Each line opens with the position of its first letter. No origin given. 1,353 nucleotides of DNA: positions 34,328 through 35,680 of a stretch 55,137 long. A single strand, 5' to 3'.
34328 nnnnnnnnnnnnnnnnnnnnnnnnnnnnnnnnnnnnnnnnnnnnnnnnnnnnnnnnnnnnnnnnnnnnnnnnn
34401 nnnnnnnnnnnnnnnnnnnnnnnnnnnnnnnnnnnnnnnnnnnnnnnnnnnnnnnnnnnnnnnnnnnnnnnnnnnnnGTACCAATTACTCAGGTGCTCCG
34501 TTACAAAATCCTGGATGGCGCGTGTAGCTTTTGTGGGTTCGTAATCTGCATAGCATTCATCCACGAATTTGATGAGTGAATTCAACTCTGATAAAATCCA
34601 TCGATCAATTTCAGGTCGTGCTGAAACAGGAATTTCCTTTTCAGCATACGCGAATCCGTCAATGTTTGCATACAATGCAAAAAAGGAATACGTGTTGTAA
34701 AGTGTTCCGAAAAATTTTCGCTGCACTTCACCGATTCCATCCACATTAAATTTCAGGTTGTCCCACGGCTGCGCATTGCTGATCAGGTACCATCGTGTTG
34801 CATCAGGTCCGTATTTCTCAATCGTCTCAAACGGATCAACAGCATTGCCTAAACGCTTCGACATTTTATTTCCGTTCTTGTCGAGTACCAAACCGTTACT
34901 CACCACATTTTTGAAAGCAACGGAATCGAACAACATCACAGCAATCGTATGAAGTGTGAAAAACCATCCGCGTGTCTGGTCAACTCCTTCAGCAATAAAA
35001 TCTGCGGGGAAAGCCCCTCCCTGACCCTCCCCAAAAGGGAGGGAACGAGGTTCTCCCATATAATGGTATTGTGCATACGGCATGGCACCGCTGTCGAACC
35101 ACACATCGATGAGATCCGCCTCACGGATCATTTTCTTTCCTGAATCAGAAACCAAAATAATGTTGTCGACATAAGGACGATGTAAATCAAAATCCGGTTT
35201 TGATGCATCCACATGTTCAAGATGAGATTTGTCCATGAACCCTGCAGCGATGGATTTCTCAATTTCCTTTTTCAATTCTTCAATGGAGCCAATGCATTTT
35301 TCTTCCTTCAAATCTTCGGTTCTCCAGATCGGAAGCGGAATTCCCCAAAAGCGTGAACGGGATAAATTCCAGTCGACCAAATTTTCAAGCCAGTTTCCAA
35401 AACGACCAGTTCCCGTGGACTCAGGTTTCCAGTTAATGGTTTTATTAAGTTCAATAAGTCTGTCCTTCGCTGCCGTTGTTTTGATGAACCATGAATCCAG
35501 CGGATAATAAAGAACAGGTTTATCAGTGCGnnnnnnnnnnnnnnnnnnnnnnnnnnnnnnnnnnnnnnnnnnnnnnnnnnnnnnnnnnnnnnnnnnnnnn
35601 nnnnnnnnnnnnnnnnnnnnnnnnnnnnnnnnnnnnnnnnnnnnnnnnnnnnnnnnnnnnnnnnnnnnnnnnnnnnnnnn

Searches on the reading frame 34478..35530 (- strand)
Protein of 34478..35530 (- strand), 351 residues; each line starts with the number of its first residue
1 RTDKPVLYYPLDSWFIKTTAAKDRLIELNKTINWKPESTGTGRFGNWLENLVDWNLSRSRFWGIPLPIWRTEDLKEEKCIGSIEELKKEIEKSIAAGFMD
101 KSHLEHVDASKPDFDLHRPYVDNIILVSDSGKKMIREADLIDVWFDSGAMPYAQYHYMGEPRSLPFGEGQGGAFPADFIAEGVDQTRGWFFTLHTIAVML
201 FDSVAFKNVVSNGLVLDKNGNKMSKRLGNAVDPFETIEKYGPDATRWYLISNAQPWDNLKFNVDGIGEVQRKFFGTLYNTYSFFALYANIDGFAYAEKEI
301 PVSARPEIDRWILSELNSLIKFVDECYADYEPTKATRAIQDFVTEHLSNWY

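Call 28: find_homologous_proteins(query=window:34478-35530:-, max_evalue=1e-30)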
Query window:34478-35530:- (351 aa): 7605 proteins with E <= 1e-30 among 8000 candidates; the best 120 are listed.
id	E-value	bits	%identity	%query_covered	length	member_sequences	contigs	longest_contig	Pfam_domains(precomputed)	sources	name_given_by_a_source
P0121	1.6e-182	625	81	91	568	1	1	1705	PF09334.18,PF00133.29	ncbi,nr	ncbi:MAG TPA: class I tRNA ligase family protein, partial [Bacteroidia bacterium]|nr:class I tRNA li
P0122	1.6e-181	621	77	100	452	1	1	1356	PF09334.18,PF08264.20,PF00133.29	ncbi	ncbi:MAG: class I tRNA ligase family protein, partial [Bacteroidota bacterium]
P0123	1.6e-177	608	74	100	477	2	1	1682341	PF09334.18,PF08264.20,PF00133.29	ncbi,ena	-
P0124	3.3e-176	604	75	100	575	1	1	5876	PF09334.18,PF08264.20,PF00133.29,PF19302.5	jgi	jgi:isoleucyl-tRNA synthetase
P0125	3.5e-176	604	75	100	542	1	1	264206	PF09334.18,PF08264.20,PF00133.29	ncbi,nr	ncbi:MAG: class I tRNA ligase family protein, partial [Bacteroidales bacterium]|nr:class I tRNA liga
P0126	4.0e-176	604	75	100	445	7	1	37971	PF09334.18,PF08264.20,PF00133.29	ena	-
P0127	6.6e-176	603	74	100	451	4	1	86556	PF09334.18,PF08264.20,PF00133.29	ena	-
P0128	6.8e-176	603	75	100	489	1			PF09334.18,PF08264.20,PF00133.29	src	-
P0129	7.4e-176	603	75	100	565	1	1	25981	PF09334.18,PF08264.20,PF00133.29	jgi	jgi:isoleucyl-tRNA synthetase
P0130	1.8e-174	598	75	100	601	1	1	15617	PF09334.18,PF08264.20,PF00133.29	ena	-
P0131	1.2e-173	596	73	100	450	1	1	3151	PF09334.18,PF08264.20,PF00133.29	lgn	-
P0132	1.1e-172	592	75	100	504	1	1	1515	PF09334.18,PF08264.20,PF00133.29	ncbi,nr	ncbi:MAG: class I tRNA ligase family protein, partial [Cyclobacteriaceae bacterium]|nr:class I tRNA 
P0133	4.4e-172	590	71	100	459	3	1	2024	PF09334.18,PF08264.20,PF00133.29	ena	-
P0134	6.4e-172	590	73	100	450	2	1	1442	PF09334.18,PF08264.20,PF00133.29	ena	-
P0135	4.0e-171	587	72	100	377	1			PF09334.18,PF08264.20,PF00133.29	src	-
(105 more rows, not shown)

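Call 30: find_encoding_contigs(protein=P0121, flank=5000, max_places=2)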
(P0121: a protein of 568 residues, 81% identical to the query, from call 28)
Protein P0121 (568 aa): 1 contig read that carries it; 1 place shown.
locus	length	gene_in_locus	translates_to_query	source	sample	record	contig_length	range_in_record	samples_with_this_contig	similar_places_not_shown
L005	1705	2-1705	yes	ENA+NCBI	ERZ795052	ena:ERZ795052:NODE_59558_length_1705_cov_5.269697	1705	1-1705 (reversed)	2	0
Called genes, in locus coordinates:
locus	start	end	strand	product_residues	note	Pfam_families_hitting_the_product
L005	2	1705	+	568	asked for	PF00133:tRNA-synt_1, PF09334:tRNA-synt_1g (weak)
